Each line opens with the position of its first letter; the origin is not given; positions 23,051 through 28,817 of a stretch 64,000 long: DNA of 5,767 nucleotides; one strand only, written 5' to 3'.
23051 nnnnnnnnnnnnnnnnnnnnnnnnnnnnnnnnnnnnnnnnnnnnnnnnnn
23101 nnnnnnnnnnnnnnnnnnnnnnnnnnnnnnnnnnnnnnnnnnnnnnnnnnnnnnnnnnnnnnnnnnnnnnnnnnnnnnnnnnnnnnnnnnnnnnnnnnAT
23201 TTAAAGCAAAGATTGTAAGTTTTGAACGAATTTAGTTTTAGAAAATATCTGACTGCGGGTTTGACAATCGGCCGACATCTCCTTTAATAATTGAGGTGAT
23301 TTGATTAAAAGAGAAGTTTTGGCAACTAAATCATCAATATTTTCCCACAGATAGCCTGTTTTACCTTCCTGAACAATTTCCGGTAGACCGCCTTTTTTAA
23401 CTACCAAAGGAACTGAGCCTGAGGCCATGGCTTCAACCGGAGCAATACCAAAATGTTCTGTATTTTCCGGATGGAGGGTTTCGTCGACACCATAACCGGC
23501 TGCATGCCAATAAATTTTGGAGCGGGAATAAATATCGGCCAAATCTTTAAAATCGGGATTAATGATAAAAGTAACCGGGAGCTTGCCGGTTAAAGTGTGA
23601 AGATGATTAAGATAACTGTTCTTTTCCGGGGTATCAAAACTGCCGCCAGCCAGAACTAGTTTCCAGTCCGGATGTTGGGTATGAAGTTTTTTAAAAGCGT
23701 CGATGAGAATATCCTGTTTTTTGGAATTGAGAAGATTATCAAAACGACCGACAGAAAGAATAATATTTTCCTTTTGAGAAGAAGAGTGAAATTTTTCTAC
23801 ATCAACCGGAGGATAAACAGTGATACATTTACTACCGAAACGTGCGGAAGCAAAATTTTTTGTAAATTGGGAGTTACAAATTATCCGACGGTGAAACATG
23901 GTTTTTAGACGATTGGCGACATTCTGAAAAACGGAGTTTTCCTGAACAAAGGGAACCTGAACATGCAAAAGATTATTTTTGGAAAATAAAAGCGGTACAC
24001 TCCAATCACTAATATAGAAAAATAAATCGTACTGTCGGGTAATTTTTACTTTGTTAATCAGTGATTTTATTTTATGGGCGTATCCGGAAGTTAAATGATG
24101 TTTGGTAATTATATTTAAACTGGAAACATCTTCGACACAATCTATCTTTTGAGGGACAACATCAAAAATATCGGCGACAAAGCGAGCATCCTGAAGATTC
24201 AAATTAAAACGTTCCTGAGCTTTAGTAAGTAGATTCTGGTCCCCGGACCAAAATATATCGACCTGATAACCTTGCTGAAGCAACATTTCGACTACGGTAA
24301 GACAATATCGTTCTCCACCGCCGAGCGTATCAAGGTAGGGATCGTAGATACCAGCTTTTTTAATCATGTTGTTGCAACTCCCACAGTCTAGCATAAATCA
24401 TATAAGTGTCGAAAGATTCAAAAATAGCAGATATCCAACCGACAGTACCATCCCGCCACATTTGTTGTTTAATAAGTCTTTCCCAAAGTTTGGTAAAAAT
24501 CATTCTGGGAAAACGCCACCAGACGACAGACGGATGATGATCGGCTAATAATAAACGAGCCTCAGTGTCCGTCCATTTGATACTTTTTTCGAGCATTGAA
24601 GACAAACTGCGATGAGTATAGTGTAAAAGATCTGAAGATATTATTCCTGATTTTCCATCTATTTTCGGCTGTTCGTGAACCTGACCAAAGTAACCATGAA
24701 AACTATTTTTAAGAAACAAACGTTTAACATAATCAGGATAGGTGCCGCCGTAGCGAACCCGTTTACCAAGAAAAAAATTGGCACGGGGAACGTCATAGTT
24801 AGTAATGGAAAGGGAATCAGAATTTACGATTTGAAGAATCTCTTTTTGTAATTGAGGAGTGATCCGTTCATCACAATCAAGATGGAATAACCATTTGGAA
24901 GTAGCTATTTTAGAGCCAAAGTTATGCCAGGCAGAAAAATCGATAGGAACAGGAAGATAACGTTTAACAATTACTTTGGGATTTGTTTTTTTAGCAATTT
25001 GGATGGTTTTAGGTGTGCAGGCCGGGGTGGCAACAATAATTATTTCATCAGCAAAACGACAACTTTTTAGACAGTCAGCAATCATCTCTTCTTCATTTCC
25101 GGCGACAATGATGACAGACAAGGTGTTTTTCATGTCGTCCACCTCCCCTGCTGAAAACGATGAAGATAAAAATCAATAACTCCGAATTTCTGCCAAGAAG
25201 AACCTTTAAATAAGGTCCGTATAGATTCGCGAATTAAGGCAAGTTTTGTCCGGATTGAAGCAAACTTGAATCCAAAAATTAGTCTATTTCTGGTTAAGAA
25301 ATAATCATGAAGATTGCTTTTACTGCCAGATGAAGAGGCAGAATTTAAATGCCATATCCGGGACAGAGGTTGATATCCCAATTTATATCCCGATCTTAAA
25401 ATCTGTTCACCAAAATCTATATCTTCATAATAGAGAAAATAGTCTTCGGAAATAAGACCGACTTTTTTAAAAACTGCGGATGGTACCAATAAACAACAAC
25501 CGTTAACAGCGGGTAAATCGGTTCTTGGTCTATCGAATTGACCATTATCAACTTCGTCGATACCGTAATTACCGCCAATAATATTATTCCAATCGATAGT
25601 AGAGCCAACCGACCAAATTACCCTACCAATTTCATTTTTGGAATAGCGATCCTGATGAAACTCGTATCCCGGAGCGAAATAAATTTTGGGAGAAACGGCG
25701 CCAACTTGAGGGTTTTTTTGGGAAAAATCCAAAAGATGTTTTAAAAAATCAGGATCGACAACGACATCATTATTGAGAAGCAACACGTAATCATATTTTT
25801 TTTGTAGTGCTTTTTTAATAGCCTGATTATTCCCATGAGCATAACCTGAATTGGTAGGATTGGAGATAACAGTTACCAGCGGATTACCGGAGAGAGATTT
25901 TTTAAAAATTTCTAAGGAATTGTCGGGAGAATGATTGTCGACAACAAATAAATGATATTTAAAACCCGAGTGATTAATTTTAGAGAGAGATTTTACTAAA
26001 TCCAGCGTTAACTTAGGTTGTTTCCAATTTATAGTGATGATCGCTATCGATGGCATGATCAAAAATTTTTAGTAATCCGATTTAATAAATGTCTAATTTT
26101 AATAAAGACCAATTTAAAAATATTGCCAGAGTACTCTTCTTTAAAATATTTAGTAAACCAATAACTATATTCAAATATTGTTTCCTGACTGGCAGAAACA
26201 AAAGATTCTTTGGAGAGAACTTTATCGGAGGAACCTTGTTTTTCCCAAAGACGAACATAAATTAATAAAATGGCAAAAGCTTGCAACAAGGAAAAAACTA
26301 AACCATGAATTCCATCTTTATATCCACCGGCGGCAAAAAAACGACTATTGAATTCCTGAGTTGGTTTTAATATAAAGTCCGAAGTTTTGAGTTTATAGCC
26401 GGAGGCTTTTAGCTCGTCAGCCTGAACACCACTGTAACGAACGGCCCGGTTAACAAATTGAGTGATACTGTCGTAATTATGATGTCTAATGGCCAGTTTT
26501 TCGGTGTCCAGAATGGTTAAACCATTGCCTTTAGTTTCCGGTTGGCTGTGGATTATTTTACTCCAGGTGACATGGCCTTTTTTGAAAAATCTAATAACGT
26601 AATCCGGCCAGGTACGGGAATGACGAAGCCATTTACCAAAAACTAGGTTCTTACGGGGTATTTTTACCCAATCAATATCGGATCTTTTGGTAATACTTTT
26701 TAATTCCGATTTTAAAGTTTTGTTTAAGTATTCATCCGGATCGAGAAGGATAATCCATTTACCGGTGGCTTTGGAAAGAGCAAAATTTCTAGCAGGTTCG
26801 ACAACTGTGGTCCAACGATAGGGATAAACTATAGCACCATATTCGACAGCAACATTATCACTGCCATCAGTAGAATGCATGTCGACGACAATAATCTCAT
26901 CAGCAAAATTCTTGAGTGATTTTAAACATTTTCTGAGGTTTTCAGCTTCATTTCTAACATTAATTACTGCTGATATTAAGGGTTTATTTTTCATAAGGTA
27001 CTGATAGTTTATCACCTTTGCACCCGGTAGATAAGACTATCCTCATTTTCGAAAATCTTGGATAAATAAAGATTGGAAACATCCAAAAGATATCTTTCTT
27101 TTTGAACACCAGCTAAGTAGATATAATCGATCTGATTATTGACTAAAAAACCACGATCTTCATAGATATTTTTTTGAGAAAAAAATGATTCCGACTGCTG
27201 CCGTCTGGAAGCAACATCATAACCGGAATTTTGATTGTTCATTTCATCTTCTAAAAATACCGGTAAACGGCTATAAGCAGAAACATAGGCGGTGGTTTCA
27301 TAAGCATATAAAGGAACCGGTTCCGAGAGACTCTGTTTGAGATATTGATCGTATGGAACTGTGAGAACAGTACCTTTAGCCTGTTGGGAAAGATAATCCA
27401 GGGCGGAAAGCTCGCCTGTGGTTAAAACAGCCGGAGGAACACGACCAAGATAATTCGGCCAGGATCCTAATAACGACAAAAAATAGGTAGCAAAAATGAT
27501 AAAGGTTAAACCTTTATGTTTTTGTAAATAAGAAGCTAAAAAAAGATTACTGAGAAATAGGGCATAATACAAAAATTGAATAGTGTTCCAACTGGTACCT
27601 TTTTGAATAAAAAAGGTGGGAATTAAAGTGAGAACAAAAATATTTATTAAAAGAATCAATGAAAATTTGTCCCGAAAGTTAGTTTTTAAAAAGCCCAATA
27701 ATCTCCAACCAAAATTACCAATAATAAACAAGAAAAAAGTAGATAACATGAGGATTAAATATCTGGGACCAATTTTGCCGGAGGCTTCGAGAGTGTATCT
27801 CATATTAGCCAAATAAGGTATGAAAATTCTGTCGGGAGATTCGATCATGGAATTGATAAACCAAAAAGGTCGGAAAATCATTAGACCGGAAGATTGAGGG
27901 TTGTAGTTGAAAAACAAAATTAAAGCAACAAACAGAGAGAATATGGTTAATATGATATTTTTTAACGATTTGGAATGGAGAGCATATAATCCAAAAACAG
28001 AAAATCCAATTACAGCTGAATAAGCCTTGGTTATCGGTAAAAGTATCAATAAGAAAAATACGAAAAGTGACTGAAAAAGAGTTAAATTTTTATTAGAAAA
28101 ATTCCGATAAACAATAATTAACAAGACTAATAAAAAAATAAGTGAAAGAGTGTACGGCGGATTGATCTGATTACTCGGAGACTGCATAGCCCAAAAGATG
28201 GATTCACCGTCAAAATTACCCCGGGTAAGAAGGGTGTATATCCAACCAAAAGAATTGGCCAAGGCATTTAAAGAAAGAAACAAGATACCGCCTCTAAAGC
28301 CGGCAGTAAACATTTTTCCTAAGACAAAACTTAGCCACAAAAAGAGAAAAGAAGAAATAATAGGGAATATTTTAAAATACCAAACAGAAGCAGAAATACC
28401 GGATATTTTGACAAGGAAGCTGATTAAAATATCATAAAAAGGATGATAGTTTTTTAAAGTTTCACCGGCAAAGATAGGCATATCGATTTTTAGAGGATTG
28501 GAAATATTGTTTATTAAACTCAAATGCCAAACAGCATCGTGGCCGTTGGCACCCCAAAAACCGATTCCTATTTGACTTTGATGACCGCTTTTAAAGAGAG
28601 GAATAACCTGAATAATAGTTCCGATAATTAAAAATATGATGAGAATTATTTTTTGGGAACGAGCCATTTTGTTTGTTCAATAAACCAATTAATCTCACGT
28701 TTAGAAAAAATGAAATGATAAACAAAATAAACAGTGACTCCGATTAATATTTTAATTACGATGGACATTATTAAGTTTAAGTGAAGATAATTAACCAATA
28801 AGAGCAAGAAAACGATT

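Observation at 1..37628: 37-kb contiguous glycosylation super-locus combining GT2/GT4 enzymes, lipid-P-sugar synthases, a flippase, about 11 GT-C membrane transferases and B12-radical-SAM enzymes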

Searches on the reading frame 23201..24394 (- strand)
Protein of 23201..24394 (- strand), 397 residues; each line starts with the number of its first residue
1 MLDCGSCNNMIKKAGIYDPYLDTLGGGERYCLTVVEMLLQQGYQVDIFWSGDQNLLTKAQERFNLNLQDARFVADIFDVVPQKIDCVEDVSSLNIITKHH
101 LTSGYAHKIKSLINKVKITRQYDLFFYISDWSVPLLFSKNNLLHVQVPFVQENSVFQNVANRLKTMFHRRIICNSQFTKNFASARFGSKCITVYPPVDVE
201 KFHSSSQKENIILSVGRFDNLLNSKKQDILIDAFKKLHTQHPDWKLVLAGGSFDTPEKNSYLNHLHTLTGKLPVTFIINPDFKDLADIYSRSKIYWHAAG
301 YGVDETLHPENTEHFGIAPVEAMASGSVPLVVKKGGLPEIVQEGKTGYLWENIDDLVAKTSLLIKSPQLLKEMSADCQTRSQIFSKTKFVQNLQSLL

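Call 4: search_protein_families(library=pfam, proteins=[window:23201-24394:-], max_evalue=0.01)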
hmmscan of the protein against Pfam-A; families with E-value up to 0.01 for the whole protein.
window:23201-24394:- (397 aa): 6 families
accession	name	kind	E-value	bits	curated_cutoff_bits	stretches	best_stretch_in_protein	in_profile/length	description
PF00534.26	Glycos_transf_1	-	2.3e-27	96.1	26.4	1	203-374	9-166/172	Glycosyl transferases group 1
PF13692.12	Glyco_trans_1_4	-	1.1e-17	65.1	27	1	210-364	2-140/142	Glycosyl transferases group 1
PF13439.12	Glyco_transf_4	-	2.4e-07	31.3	28.5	1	25-201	2-170/170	Glycosyltransferase Family 4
PF15924.11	ALG11_N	-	0.0005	20.6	29.8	1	14-71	4-67/209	ALG11 mannosyltransferase N-terminus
PF13524.12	Glyco_trans_1_2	-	0.00087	19.7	25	1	279-380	34-128/144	Glycosyl transferase-like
PF20706.3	GT4-conflict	-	0.00096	18.7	26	1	191-342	175-321/385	Family 4 Glycosyltransferase in conflict systems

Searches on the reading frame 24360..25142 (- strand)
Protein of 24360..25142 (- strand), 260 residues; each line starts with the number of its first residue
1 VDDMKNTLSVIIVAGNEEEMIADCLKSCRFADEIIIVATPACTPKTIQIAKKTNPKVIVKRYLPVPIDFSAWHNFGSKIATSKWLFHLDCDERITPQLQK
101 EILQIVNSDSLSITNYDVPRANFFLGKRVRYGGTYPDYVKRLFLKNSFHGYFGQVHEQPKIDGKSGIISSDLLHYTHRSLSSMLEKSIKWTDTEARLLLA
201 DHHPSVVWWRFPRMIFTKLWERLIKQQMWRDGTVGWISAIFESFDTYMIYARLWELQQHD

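Call 4: search_protein_families(library=pfam, proteins=[window:24360-25142:-], max_evalue=0.01)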
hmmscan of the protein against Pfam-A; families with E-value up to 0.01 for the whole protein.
window:24360-25142:- (260 aa): 1 family
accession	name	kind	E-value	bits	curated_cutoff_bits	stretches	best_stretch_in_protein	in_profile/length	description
PF00535.33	Glycos_transf_2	-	2.6e-09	37.7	23.3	1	9-129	1-128/168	Glycosyl transferase family 2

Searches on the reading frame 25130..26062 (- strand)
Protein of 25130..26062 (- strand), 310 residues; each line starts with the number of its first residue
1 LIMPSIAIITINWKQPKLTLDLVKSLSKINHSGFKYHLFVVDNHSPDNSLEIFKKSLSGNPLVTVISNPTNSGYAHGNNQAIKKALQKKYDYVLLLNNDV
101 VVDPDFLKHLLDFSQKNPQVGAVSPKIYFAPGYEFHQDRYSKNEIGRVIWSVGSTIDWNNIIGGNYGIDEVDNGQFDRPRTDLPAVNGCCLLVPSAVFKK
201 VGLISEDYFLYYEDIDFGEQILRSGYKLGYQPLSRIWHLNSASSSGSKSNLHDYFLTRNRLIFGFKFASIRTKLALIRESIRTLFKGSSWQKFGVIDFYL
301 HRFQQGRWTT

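Call 5: search_protein_families(library=pfam, proteins=[window:25130-26062:-], max_evalue=0.01)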
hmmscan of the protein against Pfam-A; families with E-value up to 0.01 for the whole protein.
window:25130-26062:- (310 aa): 3 families
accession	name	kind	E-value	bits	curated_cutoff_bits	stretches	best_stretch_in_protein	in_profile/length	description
PF00535.33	Glycos_transf_2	-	2.4e-18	67.1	23.3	1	5-137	1-127/168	Glycosyl transferase family 2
PF13641.12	Glyco_tranf_2_3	-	6.9e-11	43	27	1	4-245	1-218/230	Glycosyltransferase like family 2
PF13632.12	Glyco_trans_2_3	-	1.4e-06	28.7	27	1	92-265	1-143/198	Glycosyl transferase family group 2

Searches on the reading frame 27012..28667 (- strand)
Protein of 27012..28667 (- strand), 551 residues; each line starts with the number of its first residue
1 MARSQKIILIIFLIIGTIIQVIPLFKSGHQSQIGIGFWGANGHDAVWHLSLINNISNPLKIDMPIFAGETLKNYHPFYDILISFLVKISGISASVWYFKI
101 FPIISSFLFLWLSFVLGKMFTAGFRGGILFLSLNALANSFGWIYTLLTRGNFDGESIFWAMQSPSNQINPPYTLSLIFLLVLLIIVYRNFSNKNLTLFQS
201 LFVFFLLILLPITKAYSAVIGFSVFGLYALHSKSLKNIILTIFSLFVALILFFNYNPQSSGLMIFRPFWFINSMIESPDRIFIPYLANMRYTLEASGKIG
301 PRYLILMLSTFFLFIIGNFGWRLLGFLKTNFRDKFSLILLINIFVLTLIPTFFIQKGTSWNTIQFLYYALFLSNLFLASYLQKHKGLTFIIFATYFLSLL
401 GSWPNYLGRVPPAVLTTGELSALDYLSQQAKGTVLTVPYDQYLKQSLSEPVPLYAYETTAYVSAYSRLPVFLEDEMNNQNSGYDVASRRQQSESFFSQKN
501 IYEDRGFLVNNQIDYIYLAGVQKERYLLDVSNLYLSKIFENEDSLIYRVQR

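Call 5: search_protein_families(library=pfam, proteins=[window:27012-28667:-], max_evalue=0.01)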
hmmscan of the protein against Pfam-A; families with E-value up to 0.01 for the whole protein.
window:27012-28667:- (551 aa): 0 families

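Call 12: search_protein_families(library=ncbifam, proteins=[window:27012-28667:-], max_evalue=0.01)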
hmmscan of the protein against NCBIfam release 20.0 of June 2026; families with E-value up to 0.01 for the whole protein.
window:27012-28667:- (551 aa): 0 families

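Call 26: search_protein_families(library=pfam, proteins=[window:27012-28667:-], max_evalue=5)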
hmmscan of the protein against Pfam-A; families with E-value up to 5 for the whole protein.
window:27012-28667:- (551 aa): 0 families

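Call 30: find_homologous_proteins(query=window:27012-28667:-, max_evalue=0.001)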
Query window:27012-28667:- (551 aa): 751 proteins with E <= 0.001 among 8000 candidates; the best 120 are listed.
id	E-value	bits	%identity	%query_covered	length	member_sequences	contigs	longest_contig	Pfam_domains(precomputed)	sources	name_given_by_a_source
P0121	0.0e+0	1204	100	100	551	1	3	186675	-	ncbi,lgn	-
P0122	2.7e-251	853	70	100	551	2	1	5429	-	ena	-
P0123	3.1e-242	823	68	100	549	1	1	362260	-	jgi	jgi:hypothetical protein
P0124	2.1e-227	774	66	100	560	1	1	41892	-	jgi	jgi:hypothetical protein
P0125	2.7e-227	774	65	100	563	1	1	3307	-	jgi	jgi:hypothetical protein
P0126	1.1e-223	762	63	100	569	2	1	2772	-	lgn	-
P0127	6.4e-223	759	65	100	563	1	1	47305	-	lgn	-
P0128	4.5e-217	740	62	100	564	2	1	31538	-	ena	-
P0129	7.6e-209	713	61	100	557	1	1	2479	-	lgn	-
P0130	6.6e-199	680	57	100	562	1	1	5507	-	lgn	-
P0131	9.4e-198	676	57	100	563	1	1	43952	-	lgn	-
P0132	1.8e-197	675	59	100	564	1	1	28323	-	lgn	-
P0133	6.2e-195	667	57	100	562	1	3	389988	-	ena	-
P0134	6.5e-193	660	57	100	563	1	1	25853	-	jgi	jgi:hypothetical protein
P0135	3.5e-191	655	56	100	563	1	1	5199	-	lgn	-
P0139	1.4e-188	646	55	100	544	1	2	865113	-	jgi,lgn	jgi:hypothetical protein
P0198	1.0e-168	580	50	100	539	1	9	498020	-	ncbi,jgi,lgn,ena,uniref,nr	ncbi:MAG: hypothetical protein US68_C0002G0024 [Candidatus Shapirobacteria bacterium GW2011_GWE1_38_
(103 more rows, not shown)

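Call 40: search_solved_structures(query=A2, max_evalue=10)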
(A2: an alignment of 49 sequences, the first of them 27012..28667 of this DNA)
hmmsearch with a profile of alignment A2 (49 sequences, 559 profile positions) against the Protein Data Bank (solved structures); distinct sequences matched with E-value up to 10: 1.
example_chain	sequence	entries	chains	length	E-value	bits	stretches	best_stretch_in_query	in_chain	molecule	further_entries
5yac_A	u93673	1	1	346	1.2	11.1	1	38-84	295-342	tRNA (guanine(37)-N1)-methyltransferase Trm5b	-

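Call 47: predict_structure(alignment_id=A2)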
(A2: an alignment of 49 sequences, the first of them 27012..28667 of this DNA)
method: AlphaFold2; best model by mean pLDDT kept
length: 551 residues; sequences in the alignment: 49
mean_pLDDT: 90.0   pTM: 0.90
mean pLDDT of the five models: 90.0, 89.0, 88.7, 88.2, 88.1
residues with pLDDT >= 90: 351; 70-90: 179; 50-70: 21; < 50: 0
segments of 3 or more residues with pLDDT < 50: none
pLDDT, mean of each block of 10 residues (from residue 1): 92 95 81 84 85 92 92 91 96 92 95 98 97 92 87 71 71 96 97 91 98 93 97 95 97 82 79 74 83 85 89 91 90 94 94 80 89 96 95 91 77 91 97 94 85 83 95 82 88 95 96 96 92 96 96 81
secondary structure, 60 per line:
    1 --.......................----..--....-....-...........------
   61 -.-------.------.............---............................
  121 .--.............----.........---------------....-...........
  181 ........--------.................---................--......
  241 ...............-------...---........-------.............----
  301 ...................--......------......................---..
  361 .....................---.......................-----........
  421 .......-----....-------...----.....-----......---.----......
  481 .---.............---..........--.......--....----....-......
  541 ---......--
elements in order: H3-25 E34-37 H39-42 H44-54 H77-89 H93-121 H124-136 H141-149 H165-168 H170-188 H197-213 H217-232 H235-255 E263-265 H269-276 H284-296 H301-319 H322-327 H334-352 E353-355 H359-381 H385-407 E413-416 H417-427 E433-436 H461-466 H475-481 H485-497 H501-510 E513-519 H522-525 H530-533 E535-540 E544-549

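Call 55: find_encoding_contigs(protein=P0198, flank=10000, max_places=1)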
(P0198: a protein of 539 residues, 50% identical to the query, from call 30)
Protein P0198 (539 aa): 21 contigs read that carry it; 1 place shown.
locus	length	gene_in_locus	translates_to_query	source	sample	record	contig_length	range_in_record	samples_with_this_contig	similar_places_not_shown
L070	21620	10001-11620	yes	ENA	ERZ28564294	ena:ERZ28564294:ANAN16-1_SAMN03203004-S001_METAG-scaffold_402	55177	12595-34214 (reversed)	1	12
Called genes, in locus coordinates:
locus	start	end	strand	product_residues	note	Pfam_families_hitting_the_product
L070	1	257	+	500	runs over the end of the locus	PF13231:PMT_2 (weak)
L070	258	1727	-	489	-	PF13231:PMT_2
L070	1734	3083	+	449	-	PF13231:PMT_2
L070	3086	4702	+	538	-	-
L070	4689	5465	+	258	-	PF00535:Glycos_transf_2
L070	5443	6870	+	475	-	PF13231:PMT_2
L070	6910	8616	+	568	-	-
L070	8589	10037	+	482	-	PF01943:Polysacc_synt, PF13440:Polysacc_synt_3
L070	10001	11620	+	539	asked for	-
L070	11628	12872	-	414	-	PF13231:PMT_2 (weak)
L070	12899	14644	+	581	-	-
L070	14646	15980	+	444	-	-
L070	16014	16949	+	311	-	PF00535:Glycos_transf_2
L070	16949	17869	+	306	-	PF00535:Glycos_transf_2, PF13641:Glyco_tranf_2_3, PF13632:Glyco_trans_2_3 (weak)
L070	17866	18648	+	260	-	PF00535:Glycos_transf_2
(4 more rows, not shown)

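Call 56: find_encoding_contigs(protein=P0139, flank=10000, max_places=1)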
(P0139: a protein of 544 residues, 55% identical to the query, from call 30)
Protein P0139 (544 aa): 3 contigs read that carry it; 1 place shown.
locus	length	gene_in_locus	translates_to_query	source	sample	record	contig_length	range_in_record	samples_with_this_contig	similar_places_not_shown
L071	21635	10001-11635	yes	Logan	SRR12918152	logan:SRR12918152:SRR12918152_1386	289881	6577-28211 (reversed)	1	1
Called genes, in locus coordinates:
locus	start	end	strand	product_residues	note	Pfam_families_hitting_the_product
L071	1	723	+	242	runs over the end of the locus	PF13641:Glyco_tranf_2_3, PF00535:Glycos_transf_2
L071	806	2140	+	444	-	PF13231:PMT_2 (weak)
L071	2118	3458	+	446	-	PF13231:PMT_2 (weak)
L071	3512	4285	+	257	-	PF00535:Glycos_transf_2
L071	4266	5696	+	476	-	PF13231:PMT_2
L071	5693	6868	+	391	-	-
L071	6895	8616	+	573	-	PF10131:PTPS_related (weak)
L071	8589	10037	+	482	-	PF01943:Polysacc_synt, PF13440:Polysacc_synt_3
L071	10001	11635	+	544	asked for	-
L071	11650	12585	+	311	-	PF00535:Glycos_transf_2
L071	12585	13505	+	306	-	PF00535:Glycos_transf_2, PF13641:Glyco_tranf_2_3, PF13632:Glyco_trans_2_3 (faint)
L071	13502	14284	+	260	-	PF00535:Glycos_transf_2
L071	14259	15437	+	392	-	PF13439:Glyco_transf_4 (faint), PF20706:GT4-conflict (faint), PF00534:Glycos_transf_1, PF13692:Glyco_trans_1_4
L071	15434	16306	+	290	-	PF00535:Glycos_transf_2, PF13641:Glyco_tranf_2_3, PF10111:Glyco_tranf_2_2 (faint), PF13506:Glyco_transf_21, PF13632:Glyco_trans_2_3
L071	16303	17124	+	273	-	PF00535:Glycos_transf_2, PF10111:Glyco_tranf_2_2 (faint), PF13641:Glyco_tranf_2_3, PF13632:Glyco_trans_2_3 (weak)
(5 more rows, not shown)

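Call 76: search_protein_representatives(alignment_id=A2)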
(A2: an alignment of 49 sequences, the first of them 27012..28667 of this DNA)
Query: 49 sequences, 559 profile positions. Proteins with E-value up to 0.001 (for the whole library): 1288; up to 1e-10: 1061; up to 1e-30: 558. The best 150 are listed.
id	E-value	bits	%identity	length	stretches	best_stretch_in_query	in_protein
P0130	5.1e-251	850.8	-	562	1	1-559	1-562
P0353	2.9e-221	752.6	-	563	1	1-559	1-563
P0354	5.8e-219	745.0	-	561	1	1-559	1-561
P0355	1.3e-213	727.3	-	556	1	2-558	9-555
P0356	2.4e-200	683.5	-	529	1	2-559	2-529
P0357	2.6e-191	653.7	-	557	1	4-559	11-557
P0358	1.3e-189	648.1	-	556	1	2-559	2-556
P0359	5.5e-185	632.8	-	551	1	3-559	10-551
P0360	7.2e-168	576.3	-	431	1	131-559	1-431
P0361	2.2e-167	574.7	-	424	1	116-559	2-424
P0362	1.5e-166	572.0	-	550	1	2-558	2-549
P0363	3.1e-163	561.0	-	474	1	72-558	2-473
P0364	7.7e-155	533.3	-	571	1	3-559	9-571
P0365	1.6e-153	529.0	-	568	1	4-559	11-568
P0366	5.0e-153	527.3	-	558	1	1-559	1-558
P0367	8.5e-152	523.3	-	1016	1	10-558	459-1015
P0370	2.4e-139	482.1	-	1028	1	7-559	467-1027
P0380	2.4e-131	455.7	-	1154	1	4-557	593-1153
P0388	7.7e-122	424.4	-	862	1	10-557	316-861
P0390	1.1e-121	423.9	-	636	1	7-558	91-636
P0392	5.4e-121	421.6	-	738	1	3-558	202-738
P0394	1.9e-119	416.5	-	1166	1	8-557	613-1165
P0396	7.8e-118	411.2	-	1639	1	5-557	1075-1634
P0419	2.2e-105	370.0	-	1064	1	10-557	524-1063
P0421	5.2e-104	365.5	-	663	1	18-558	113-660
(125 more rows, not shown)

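Call 78: search_protein_families(library=pfam, proteins=[P0367, P0370, P0380, P0394, P0396, P0388, P0392, P0390, P0421, P0419], max_evalue=0.001)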
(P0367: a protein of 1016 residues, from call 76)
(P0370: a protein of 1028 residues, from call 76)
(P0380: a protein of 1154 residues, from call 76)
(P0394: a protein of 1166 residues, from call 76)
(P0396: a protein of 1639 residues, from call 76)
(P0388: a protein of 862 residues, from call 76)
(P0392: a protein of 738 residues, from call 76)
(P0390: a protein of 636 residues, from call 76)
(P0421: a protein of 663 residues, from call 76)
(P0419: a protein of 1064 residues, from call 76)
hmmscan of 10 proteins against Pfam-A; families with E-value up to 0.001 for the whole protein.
P0367 (1016 aa): 0 families

P0370 (1028 aa): 0 families

P0380 (1154 aa): 0 families

P0394 (1166 aa): 0 families

P0396 (1639 aa): 2 families
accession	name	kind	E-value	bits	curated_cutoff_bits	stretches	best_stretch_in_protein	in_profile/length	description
PF13440.11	Polysacc_synt_3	-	9.5e-55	186.3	23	1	50-333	2-283/293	Polysaccharide biosynthesis protein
PF01943.22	Polysacc_synt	-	3.6e-27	95.9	28.2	1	27-294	3-274/274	Polysaccharide biosynthesis protein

P0388 (862 aa): 0 families

P0392 (738 aa): 0 families

P0390 (636 aa): 0 families

P0421 (663 aa): 0 families

P0419 (1064 aa): 0 families
